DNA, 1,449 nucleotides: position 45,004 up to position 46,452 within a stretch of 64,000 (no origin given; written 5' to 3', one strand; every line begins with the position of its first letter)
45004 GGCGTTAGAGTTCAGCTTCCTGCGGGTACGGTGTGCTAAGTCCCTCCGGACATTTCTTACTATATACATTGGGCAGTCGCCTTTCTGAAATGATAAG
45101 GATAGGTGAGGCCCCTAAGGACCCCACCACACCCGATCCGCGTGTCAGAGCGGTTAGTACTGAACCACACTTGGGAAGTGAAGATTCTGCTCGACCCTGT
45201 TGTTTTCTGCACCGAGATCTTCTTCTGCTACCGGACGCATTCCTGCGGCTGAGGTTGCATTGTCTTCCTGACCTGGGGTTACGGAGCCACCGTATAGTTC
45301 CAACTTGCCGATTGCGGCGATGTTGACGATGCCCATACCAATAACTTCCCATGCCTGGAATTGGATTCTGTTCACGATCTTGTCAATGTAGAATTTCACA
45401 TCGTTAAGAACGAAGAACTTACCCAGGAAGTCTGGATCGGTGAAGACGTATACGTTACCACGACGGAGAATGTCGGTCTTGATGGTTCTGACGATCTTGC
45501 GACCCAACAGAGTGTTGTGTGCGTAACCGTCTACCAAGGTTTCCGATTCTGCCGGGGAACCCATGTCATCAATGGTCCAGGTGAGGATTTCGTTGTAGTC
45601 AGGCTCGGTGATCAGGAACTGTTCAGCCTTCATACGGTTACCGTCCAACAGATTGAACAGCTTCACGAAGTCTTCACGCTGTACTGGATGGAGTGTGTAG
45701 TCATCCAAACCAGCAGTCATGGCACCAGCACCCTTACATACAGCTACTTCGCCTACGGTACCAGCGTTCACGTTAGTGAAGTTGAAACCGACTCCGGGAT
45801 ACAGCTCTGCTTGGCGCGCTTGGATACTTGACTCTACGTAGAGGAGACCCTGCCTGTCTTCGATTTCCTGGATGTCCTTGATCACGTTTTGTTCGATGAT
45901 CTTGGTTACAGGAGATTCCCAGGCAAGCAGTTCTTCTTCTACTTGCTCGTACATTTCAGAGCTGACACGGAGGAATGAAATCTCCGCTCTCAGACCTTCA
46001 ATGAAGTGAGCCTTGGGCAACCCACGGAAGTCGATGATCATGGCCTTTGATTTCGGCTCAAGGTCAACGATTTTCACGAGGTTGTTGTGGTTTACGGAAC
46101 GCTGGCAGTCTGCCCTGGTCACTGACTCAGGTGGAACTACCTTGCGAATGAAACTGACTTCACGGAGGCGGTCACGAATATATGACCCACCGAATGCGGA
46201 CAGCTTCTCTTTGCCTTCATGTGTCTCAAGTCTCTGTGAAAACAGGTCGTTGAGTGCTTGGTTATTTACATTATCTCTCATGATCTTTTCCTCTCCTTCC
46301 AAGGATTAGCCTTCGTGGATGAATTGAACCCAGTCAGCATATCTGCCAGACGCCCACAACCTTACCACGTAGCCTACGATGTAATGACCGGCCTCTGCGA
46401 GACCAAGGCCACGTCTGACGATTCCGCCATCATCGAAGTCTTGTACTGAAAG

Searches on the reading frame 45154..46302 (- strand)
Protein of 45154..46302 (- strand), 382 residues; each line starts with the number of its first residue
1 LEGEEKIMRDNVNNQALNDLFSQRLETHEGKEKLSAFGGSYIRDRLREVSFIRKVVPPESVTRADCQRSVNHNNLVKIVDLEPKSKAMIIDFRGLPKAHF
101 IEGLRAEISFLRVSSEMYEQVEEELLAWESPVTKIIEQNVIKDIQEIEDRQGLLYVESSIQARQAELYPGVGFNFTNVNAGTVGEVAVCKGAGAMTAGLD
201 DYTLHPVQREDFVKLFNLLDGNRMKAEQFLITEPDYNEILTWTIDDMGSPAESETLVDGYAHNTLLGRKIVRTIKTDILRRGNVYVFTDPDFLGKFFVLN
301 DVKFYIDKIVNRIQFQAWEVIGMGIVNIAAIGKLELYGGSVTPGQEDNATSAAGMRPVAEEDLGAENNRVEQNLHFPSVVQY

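Call 95: search_protein_families(library=phrogs, proteins=[window:45154-46302:-], max_evalue=0.00001)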
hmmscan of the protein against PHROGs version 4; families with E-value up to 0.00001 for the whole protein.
window:45154-46302:- (382 aa): 1 family
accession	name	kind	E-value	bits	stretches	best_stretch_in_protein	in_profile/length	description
phrog_2522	-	head and packaging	7.1e-12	46.1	1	12-335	38-316/318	major head protein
